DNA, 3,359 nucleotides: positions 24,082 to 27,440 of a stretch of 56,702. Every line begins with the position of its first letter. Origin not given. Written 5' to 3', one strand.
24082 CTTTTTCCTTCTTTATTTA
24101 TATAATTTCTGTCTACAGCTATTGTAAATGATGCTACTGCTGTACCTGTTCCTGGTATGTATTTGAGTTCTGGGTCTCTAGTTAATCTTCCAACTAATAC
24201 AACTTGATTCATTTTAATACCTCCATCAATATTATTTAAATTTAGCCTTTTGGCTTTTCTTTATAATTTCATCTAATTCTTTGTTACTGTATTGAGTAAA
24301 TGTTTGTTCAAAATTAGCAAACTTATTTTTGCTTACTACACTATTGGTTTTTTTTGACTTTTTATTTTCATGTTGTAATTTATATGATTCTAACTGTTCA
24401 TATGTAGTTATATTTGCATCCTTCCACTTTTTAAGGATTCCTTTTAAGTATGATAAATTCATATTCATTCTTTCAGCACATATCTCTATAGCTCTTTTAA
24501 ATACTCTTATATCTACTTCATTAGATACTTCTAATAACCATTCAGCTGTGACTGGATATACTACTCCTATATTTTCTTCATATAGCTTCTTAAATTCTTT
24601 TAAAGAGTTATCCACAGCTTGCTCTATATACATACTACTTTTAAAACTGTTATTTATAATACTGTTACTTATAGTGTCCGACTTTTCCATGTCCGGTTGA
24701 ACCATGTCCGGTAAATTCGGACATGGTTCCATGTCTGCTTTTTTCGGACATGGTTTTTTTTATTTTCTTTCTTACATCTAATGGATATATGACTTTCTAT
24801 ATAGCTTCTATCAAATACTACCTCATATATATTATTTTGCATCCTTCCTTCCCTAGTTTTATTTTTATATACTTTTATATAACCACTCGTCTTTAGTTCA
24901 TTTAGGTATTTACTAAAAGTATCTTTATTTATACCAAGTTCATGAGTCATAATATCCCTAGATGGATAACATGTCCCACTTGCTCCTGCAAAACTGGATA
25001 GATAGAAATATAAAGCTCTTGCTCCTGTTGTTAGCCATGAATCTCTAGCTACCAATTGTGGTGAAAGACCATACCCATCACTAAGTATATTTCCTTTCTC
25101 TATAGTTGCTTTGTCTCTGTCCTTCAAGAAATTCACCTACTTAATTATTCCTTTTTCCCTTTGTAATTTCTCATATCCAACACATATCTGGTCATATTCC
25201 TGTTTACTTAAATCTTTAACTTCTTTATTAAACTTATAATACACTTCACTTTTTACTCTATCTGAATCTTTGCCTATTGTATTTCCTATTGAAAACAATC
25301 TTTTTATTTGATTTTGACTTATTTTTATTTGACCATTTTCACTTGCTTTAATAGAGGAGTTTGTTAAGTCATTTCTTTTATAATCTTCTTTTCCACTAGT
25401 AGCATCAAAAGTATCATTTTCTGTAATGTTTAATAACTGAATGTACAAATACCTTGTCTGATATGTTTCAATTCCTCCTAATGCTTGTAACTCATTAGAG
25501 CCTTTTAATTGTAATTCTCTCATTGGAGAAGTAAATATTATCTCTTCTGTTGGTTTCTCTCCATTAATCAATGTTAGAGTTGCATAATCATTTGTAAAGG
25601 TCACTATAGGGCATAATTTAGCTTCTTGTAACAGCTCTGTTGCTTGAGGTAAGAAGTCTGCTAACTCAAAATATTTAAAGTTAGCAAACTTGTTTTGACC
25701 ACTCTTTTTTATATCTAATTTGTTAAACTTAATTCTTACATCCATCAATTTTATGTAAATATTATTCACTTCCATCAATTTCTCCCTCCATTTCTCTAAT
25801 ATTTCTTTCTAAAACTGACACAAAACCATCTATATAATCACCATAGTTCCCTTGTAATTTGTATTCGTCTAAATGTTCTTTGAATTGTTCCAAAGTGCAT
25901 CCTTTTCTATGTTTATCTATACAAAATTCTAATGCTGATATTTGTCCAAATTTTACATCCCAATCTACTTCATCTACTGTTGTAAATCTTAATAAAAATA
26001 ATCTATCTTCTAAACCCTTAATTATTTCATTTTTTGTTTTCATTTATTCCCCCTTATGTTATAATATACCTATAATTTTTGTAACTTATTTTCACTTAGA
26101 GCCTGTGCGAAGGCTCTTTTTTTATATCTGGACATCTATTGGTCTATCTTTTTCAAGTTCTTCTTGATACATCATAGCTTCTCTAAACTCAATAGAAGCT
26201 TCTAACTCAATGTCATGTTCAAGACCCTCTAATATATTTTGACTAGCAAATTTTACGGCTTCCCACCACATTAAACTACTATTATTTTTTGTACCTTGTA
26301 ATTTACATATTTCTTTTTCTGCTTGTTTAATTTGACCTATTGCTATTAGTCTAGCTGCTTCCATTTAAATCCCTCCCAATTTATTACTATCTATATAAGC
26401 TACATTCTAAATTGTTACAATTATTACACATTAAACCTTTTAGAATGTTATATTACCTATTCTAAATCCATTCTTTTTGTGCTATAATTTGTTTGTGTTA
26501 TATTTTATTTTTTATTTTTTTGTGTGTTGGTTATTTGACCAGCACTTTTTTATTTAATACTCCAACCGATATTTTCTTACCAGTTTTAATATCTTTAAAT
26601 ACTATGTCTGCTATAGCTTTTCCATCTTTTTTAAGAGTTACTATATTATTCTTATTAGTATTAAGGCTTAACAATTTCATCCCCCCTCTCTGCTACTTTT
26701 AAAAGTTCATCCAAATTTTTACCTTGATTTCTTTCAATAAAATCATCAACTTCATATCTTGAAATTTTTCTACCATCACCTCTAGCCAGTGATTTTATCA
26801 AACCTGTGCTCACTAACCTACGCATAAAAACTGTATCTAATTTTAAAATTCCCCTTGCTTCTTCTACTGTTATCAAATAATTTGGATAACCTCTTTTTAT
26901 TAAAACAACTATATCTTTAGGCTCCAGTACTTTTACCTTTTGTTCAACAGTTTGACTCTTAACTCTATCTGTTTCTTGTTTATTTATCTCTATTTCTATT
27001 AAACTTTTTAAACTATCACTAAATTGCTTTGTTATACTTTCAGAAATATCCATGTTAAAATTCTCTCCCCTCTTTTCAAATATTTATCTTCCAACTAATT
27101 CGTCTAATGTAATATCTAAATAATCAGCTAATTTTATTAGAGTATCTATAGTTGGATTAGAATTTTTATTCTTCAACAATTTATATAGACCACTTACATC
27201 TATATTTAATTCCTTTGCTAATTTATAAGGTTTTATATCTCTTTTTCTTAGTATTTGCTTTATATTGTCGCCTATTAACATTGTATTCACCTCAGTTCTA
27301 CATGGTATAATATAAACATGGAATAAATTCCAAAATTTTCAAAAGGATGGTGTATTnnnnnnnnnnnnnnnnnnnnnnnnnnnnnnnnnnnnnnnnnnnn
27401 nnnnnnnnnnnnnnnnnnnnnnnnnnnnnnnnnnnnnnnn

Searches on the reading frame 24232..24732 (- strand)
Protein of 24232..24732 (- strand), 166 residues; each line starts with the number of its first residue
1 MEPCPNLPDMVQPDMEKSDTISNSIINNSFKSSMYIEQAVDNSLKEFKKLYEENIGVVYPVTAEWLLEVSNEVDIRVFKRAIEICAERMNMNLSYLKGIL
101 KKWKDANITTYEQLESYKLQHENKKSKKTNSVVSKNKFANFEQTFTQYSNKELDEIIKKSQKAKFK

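Call 18: search_protein_families(library=pfam, proteins=[window:24232-24732:-], max_evalue=0.01)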
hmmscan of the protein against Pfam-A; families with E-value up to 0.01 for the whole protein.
window:24232-24732:- (166 aa): 1 family
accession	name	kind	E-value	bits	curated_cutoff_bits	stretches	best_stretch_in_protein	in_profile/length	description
PF07261.16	DnaB_2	-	1.3e-08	34.9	22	1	51-117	4-73/74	Replication initiation and membrane attachment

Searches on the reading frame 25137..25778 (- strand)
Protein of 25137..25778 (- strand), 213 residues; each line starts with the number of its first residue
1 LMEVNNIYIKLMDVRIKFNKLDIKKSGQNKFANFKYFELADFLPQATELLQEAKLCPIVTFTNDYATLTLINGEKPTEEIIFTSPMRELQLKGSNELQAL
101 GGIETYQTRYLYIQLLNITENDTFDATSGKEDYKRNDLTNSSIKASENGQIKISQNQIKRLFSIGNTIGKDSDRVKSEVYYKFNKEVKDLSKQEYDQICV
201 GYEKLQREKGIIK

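Call 18: search_protein_families(library=pfam, proteins=[window:25137-25778:-], max_evalue=0.01)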
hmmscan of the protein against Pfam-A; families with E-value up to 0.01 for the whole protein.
window:25137-25778:- (213 aa): 1 family
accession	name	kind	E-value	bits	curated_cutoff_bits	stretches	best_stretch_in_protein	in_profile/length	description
PF04404.17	ERF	-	1.1e-10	42.1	25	1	8-140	2-142/153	ERF superfamily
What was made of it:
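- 25137..25778 (-): ERF-family single-strand annealing protein, the phage's own recombinase and a candidate agent of exchange at E. call 18; its role at E is inferred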

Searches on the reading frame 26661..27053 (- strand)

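Call 18: search_protein_families(library=pfam, proteins=[window:26661-27053:-], max_evalue=0.01)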
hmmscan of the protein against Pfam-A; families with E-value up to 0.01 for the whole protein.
window:26661-27053:- (130 aa): 1 family
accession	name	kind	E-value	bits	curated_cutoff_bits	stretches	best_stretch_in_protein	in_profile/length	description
PF12728.13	HTH_17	-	1.1e-05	26.1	27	1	60-109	1-50/51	Helix-turn-helix domain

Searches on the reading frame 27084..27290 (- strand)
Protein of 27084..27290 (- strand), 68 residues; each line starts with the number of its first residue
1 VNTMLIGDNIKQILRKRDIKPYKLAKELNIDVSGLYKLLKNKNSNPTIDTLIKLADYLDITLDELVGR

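Call 18: search_protein_families(library=pfam, proteins=[window:27084-27290:-], max_evalue=0.01)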
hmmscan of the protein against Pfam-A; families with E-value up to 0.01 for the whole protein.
window:27084-27290:- (68 aa): 6 families
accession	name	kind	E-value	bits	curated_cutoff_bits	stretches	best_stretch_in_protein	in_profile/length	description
PF13443.12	HTH_26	-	1.3e-13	51.4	22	1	9-66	1-58/63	Cro/C1-type HTH DNA-binding domain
PF01381.28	HTH_3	-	4e-11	43.2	23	1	10-65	1-55/55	Helix-turn-helix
PF12844.13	HTH_19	-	5.6e-07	29.8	30.2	1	7-65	1-58/64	Helix-turn-helix domain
PF13744.12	HTH_37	-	0.0011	19.2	27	1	9-62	22-75/80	Helix-turn-helix domain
PF07022.19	Phage_CI_repr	-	0.0018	19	22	1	23-67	17-59/65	Bacteriophage CI repressor helix-turn-helix domain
PF04760.21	IF2_N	-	0.0045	17.2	25.3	0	19-59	4-51/53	Translation initiation factor IF-2, N-terminal region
